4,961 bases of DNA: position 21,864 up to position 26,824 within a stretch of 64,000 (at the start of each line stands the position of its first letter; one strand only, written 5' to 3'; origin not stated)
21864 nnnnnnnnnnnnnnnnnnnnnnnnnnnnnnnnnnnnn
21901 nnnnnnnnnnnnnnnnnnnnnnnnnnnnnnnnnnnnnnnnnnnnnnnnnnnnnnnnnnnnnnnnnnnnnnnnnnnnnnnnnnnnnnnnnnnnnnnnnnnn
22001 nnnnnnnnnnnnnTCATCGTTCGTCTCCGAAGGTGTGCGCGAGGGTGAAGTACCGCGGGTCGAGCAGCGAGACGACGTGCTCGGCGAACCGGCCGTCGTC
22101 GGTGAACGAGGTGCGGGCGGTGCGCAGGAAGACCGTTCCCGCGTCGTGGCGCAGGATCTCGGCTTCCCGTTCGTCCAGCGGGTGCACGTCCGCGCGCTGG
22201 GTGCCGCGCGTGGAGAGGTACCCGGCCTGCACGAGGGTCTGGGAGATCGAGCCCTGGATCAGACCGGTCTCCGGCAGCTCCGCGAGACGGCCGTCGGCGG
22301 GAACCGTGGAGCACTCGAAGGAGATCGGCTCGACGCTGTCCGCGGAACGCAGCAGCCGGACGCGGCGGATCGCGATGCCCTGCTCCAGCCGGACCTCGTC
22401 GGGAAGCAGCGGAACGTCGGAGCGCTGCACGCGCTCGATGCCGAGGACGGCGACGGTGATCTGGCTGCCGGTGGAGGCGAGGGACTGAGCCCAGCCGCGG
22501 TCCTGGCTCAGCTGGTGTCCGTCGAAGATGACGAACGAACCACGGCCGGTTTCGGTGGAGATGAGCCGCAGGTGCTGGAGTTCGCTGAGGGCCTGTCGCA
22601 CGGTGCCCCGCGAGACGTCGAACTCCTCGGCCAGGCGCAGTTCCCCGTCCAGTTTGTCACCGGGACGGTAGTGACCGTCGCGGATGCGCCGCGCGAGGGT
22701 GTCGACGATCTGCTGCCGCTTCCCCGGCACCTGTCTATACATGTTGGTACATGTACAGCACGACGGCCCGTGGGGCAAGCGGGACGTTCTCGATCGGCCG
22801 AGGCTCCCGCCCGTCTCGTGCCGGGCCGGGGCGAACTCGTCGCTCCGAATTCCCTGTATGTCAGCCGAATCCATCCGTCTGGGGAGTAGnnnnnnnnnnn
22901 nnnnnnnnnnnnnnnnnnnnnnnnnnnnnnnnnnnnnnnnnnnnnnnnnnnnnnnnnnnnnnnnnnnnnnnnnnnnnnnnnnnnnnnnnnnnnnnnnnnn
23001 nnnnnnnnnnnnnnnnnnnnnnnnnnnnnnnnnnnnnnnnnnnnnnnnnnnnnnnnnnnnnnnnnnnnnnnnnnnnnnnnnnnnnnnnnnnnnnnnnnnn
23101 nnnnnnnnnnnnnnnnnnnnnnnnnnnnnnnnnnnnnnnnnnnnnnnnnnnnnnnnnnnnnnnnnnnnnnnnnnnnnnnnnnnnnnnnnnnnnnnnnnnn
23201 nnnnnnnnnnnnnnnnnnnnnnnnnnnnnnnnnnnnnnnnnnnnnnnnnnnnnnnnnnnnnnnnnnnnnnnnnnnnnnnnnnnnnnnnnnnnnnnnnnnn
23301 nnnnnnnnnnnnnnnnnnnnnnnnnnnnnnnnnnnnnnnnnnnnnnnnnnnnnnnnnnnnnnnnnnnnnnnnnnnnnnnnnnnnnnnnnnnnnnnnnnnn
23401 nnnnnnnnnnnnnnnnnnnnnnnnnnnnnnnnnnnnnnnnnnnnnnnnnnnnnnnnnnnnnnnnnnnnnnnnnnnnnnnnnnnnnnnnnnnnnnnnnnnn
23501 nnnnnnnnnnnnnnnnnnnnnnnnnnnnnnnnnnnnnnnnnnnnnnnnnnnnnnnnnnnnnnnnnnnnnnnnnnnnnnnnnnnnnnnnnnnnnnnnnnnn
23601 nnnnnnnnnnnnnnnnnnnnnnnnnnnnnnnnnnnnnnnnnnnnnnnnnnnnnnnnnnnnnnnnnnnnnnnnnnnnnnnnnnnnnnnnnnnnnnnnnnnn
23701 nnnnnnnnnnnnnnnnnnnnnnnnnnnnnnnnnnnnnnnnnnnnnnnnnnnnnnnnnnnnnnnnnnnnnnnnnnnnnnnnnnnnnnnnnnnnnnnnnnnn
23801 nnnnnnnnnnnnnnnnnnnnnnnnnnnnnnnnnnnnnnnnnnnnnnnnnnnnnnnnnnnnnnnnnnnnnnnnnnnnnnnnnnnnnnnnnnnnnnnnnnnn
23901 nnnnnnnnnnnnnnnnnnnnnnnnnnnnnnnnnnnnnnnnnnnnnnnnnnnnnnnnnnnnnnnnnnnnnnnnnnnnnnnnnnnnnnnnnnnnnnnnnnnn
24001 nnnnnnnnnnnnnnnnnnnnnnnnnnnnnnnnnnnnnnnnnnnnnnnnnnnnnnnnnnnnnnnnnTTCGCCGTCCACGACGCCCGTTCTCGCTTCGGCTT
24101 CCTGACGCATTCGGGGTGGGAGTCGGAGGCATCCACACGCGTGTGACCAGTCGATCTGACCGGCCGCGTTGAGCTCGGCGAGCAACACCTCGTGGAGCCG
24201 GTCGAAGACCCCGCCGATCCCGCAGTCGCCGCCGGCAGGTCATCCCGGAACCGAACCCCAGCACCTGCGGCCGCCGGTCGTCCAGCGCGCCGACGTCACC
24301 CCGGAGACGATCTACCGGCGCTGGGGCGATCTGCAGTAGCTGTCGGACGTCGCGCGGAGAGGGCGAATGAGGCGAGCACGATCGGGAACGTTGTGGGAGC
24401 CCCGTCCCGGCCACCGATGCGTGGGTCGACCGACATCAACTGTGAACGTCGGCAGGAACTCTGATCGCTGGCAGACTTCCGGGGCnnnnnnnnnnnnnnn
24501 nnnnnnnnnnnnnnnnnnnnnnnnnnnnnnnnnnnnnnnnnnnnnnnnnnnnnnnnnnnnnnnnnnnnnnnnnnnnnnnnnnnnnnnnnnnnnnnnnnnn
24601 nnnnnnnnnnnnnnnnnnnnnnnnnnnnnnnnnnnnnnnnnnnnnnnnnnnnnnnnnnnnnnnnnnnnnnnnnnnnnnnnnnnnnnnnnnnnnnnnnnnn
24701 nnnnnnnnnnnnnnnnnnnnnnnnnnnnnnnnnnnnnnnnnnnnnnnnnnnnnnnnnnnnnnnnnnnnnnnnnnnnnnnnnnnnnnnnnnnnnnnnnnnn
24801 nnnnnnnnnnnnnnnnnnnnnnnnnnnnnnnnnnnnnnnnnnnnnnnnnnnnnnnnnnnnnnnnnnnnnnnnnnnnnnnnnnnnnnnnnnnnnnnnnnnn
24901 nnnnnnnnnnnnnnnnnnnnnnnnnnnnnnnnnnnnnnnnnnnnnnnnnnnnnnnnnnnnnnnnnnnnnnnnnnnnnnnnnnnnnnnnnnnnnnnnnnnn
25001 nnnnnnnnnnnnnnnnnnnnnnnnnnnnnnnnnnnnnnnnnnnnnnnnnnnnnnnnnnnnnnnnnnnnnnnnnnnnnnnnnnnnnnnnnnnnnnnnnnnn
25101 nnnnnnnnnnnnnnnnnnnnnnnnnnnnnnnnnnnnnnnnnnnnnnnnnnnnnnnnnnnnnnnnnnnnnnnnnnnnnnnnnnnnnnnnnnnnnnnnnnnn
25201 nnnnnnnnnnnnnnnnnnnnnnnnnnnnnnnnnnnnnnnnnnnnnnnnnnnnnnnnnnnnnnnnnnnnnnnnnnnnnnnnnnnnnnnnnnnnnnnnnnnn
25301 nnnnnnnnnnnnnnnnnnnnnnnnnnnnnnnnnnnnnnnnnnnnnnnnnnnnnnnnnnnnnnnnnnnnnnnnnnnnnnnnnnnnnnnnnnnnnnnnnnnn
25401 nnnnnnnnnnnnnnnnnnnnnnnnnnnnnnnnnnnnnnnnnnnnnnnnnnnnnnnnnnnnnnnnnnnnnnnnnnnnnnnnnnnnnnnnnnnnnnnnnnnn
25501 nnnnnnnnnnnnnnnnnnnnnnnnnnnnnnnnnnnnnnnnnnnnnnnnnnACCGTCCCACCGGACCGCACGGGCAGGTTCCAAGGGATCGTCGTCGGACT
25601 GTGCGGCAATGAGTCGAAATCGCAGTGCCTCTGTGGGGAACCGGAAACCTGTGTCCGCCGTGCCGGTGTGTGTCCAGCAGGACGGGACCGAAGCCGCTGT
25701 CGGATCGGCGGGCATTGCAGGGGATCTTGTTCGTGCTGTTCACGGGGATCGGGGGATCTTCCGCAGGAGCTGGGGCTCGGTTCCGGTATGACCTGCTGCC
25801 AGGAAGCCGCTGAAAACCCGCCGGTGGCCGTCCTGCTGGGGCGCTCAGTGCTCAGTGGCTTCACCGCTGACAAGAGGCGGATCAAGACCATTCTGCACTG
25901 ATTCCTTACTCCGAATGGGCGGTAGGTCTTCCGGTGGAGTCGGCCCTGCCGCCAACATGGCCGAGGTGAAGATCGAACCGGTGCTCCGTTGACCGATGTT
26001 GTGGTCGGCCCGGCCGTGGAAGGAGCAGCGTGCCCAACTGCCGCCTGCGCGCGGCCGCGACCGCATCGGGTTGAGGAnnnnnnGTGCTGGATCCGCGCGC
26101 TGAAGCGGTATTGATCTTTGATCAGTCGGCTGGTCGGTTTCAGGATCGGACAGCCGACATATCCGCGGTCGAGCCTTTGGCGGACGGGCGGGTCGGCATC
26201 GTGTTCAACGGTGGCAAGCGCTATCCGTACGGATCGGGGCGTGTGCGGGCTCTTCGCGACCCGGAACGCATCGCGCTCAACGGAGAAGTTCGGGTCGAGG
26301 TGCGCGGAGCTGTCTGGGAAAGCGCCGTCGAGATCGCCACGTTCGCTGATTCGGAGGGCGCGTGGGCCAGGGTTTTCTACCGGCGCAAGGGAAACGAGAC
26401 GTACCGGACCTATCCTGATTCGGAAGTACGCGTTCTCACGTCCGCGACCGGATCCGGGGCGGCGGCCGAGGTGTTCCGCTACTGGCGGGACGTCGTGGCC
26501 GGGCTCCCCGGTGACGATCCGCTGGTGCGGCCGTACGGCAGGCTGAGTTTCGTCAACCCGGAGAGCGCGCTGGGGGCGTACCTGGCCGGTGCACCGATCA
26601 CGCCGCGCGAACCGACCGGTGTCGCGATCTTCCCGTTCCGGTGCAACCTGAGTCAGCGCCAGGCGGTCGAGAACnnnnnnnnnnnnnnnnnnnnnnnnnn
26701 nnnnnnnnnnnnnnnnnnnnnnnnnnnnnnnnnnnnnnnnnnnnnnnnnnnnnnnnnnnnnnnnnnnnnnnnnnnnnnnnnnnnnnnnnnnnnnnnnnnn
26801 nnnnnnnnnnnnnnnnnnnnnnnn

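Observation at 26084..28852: SF1 helicase with C-terminal DUF2726 nuclease-like domain and an unassigned 190-aa N-terminal domain (Nhi-like defense candidate)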

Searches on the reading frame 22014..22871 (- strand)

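Call 9: search_protein_families(library=pfam, proteins=[window:22014-22871:-], max_evalue=0.01)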
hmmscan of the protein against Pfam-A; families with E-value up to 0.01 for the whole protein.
window:22014-22871:- (285 aa): 6 families
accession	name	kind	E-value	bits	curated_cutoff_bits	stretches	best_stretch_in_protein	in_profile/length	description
PF00392.27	GntR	-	6.4e-17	61.4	27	1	52-114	2-64/64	Bacterial regulatory proteins, gntR family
PF07702.18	UTRA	-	5.5e-09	36.4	23.8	1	135-272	3-137/141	UTRA domain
PF08279.18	HTH_11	-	0.001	19.4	25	1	79-111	20-53/55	HTH domain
PF13545.12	HTH_Crp_2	-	0.0013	19.1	27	1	80-122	28-68/70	Crp-like helix-turn-helix domain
PF14502.12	HTH_41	-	0.0019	18.1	25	1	71-107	3-39/48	Helix-turn-helix domain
PF08220.18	HTH_DeoR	-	0.0049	17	21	0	79-104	19-44/57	DeoR-like helix-turn-helix domain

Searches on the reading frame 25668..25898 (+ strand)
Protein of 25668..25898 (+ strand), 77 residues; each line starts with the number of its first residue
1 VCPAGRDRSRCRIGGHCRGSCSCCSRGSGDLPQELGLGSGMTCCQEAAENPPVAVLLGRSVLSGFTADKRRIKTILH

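Call 34: search_protein_families(library=pfam, proteins=[window:25668-25898:+], max_evalue=0.01)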
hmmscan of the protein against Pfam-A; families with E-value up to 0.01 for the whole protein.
window:25668-25898:+ (77 aa): 0 families

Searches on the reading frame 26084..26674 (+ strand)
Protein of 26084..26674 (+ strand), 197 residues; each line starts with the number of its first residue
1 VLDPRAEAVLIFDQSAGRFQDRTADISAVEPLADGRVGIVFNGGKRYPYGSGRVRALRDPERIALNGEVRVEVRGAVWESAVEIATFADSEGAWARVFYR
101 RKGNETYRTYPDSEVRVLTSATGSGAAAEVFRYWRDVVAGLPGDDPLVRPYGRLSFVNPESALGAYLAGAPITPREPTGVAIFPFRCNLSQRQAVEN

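Call 30: search_protein_families(library=phrogs, proteins=[window:26084-26674:+], max_evalue=0.1)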
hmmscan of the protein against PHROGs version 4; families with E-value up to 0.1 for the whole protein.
window:26084-26674:+ (197 aa): 0 families

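Call 36: predict_structure(alignment_id=A2)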
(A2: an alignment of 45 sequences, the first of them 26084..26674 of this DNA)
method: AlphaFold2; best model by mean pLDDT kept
length: 197 residues; sequences in the alignment: 45
mean_pLDDT: 85.2   pTM: 0.71
mean pLDDT of the five models: 85.2, 84.9, 83.9, 82.7, 81.0
residues with pLDDT >= 90: 107; 70-90: 65; 50-70: 17; < 50: 8
segments of 3 or more residues with pLDDT < 50: 184-189
pLDDT, mean of each block of 10 residues (from residue 1): 94 94 95 94 94 94 89 91 96 96 94 94 79 85 85 78 77 65 49 51
secondary structure, 60 per line:
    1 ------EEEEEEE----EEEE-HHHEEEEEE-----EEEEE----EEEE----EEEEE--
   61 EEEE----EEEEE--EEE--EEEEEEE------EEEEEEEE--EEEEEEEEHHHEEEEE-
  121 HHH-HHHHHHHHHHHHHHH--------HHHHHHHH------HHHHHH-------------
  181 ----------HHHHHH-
elements in order: E7-13 E18-21 E26-31 E37-41 E46-49 E54-58 E61-64 E69-73 E76-78 E81-87 E94-101 E104-111 E115-119 H125-139 H148-155 H162-167 H191-196

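Call 38: search_protein_representatives(protein=window:26084-26674:+)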
Query: 197 residues. Proteins with E-value up to 0.001 (for the whole library): 203; up to 1e-10: 86; up to 1e-30: 15. The best 150 are listed.
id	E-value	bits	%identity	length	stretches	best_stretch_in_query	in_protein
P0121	7.8e-59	215.3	54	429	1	1-197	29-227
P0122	4.1e-54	199.9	55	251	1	8-197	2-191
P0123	5.6e-52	192.9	49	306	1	2-196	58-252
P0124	2.3e-50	187.6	50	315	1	2-196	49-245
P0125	6.9e-50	186.1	57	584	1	1-197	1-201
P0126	9.3e-50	185.7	48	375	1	1-196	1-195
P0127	2.3e-48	181.1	53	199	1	1-180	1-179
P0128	6.3e-47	176.4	46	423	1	1-196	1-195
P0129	6.3e-43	163.4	45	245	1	2-190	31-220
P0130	2.5e-36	141.8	42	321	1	1-196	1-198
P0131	2.7e-36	141.7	53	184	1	2-146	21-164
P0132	1.1e-35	139.8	46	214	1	1-161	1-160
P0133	7.5e-35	137.0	43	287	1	1-197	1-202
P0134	1.3e-32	129.7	42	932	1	3-196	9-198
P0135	4.9e-31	124.6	42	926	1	1-197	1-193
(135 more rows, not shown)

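Call 49: search_protein_families(library=padloc, proteins=[window:26084-26641:+], max_evalue=1)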
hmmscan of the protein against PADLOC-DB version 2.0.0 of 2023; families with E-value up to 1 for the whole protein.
window:26084-26641:+ (186 aa): 0 families

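Call 88: fold_search(model_id=the predicted structure, library=viral)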
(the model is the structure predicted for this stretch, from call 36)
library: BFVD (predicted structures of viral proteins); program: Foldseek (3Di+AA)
matches with E <= 10: 1340; with E <= 0.001: 1
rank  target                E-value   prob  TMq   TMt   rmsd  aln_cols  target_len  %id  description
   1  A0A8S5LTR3            3.6e-04  1.00  0.28  0.37   7.6       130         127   12  Uncharacterized protein [Siphoviridae sp. ctKm44]
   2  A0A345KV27            3.3e-03  0.95  0.19  0.23  10.8       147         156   13  DUF7246 domain-containing protein [Mycobacterium phage Aminay]
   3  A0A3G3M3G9            4.8e-03  0.96  0.22  0.32  11.7       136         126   12  Uncharacterized protein [Arthrobacter phage Hestia]
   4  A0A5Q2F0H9            6.7e-03  0.90  0.19  0.06  11.6       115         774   15  Uncharacterized protein [Gordonia phage Sixama]
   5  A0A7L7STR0            8.8e-03  0.54  0.19  0.15  22.8       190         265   12  (no name in the UniProt tables at hand)
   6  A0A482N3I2            1.3e-02  0.90  0.23  0.23  13.5       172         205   12  (no name in the UniProt tables at hand)
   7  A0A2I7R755            1.8e-02  0.51  0.21  0.21  14.8       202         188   14  (no name in the UniProt tables at hand)
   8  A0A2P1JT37            1.9e-02  0.38  0.17  0.16  17.6       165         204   13  Uncharacterized protein [Streptomyces phage Nesbitt]
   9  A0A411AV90            2.0e-02  0.38  0.15  0.18  14.9       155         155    6  (no name in the UniProt tables at hand)
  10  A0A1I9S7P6            2.5e-02  0.90  0.23  0.37   9.4       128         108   16  (no name in the UniProt tables at hand)
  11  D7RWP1                2.8e-02  0.15  0.15  0.14  18.1       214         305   16  (no name in the UniProt tables at hand)
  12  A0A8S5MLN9            3.3e-02  0.38  0.13  0.10  20.4       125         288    8  Uncharacterized protein [Podoviridae sp. ctlpi2]
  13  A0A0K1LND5            3.7e-02  0.66  0.20  0.26  13.1       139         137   17  KOW domain-containing protein [Citrobacter phage Merlin]
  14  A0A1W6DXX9            3.9e-02  0.75  0.20  0.31  12.6       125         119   10  Uncharacterized protein [Aeromonas phage phiA8-29]
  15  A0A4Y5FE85            4.2e-02  1.00  0.21  0.23   3.9        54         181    9  (no name in the UniProt tables at hand)
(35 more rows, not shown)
